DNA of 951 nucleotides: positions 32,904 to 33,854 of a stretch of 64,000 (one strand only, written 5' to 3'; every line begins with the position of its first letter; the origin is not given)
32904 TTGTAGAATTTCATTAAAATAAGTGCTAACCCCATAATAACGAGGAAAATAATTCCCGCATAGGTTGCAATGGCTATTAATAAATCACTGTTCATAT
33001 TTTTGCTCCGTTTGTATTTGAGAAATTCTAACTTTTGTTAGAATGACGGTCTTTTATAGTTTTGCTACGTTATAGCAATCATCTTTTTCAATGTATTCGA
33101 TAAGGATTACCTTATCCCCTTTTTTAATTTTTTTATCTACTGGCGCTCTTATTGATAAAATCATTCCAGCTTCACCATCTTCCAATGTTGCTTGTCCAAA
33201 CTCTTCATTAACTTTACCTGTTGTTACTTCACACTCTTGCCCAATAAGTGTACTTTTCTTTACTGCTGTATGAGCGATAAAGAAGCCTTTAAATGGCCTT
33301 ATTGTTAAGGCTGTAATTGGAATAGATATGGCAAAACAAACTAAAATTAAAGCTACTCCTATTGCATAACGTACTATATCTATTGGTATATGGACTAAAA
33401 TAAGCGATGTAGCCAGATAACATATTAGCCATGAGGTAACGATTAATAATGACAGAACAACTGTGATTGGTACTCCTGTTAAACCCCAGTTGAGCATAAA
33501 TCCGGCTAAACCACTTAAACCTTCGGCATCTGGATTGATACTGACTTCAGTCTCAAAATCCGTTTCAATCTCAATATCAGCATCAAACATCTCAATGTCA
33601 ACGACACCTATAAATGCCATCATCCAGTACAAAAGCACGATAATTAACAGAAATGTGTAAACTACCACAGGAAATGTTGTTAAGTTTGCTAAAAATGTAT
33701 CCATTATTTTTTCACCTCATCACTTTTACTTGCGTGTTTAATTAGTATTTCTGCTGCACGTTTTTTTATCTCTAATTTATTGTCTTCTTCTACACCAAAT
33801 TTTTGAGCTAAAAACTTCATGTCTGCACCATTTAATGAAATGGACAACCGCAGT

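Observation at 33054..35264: E. coli-type yjfI-yjfJ (PspA-like) pair placed directly upstream of an nfeD-flotillin (yqiJK-like) pair, with an extra Lys-rich 112-aa protein between them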

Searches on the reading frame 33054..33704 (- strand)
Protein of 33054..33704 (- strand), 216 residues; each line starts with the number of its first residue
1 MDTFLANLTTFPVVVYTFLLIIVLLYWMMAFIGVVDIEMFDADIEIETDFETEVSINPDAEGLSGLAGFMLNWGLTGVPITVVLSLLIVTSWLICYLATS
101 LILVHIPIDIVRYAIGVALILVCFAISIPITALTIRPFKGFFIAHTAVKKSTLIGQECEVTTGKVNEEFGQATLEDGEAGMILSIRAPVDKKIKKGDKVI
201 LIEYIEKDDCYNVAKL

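Call 3: search_protein_families(library=pfam, proteins=[window:33054-33704:-], max_evalue=0.01)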
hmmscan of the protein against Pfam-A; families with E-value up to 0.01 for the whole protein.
window:33054-33704:- (216 aa): 0 families

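Call 4: search_protein_families(library=ncbifam, proteins=[window:33054-33704:-], max_evalue=0.01)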
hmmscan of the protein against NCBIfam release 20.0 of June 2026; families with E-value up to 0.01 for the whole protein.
window:33054-33704:- (216 aa): 0 families

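Call 16: find_homologous_proteins(query=window:33054-33704:-, max_evalue=0.001)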
Query window:33054-33704:- (216 aa): 45 proteins with E <= 0.001 among 424 candidates.
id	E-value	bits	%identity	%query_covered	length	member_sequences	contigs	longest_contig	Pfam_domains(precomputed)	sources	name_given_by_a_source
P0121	7.3e-127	439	93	100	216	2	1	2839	-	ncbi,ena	-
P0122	2.3e-122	424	89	100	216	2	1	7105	-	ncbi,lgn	-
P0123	3.6e-121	420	88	100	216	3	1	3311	-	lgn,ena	-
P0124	2.2e-119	414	88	100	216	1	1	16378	-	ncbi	-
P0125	2.5e-116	404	83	100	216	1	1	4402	-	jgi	jgi:hypothetical protein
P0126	3.8e-115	401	83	100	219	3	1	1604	-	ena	-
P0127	4.1e-115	401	82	100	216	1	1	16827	-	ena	-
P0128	1.5e-114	399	84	100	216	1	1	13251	-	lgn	-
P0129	1.5e-114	399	84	100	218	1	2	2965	-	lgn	-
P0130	2.7e-112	391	81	100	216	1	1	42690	-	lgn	-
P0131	5.4e-112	390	82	100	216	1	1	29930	-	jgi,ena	-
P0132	1.3e-110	386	81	100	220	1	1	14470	-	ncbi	-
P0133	2.0e-110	385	81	100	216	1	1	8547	-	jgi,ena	-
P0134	1.2e-109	383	80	98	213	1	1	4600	-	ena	-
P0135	9.4e-109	380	78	100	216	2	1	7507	-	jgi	jgi:hypothetical protein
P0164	4.0e-55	205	47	100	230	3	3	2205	-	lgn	-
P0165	1.0e-35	141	36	99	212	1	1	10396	-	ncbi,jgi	ncbi:MAG: hypothetical protein ACI8WB_004054 [Phenylobacterium sp.]|jgi:hypothetical protein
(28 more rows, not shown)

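Call 19: search_protein_families(library=pfam, proteins=[window:33054-33704:-, P0165, P0164], max_evalue=10)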
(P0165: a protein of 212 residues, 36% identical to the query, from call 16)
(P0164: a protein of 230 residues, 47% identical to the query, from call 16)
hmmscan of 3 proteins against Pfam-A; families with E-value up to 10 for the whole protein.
window:33054-33704:- (216 aa): 0 families

P0165 (212 aa): 1 family
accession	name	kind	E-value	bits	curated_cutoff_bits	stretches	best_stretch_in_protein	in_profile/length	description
PF09835.14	DUF2062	-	0.021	15.2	27.4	1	4-93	56-140/147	Uncharacterized protein conserved in bacteria (DUF2062)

P0164 (230 aa): 1 family
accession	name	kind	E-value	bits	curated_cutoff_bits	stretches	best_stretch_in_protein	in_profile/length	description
PF07782.18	DC_STAMP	-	0.0026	18.1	25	1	13-143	40-165/191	DC-STAMP-like protein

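Call 35: predict_structure(alignment_id=A1)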
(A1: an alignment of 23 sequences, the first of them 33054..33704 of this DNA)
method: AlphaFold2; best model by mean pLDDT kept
length: 216 residues; sequences in the alignment: 23
mean_pLDDT: 75.9   pTM: 0.53
mean pLDDT of the five models: 75.9, 72.1, 71.6, 71.6, 69.1
residues with pLDDT >= 90: 29; 70-90: 131; 50-70: 30; < 50: 26
segments of 3 or more residues with pLDDT < 50: 42-63, 144-147
pLDDT, mean of each block of 10 residues (from residue 1): 70 89 90 72 41 39 60 76 90 90 80 85 91 80 54 80 82 73 83 85 81 82
secondary structure, 60 per line:
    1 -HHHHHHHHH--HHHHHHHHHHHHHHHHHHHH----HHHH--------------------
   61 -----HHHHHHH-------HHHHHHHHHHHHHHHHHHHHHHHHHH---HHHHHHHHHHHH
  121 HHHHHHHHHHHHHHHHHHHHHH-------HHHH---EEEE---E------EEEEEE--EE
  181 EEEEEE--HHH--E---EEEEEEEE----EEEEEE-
elements in order: H2-10 H13-32 H37-40 H66-72 H80-105 H109-142 H150-153 E157-160 E171-176 E179-186 E198-205 E210-215

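Call 82: search_protein_families(library=padloc, proteins=[window:33054-33704:-], max_evalue=0.001)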
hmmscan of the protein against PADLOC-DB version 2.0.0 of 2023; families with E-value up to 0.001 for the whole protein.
window:33054-33704:- (216 aa): 0 families
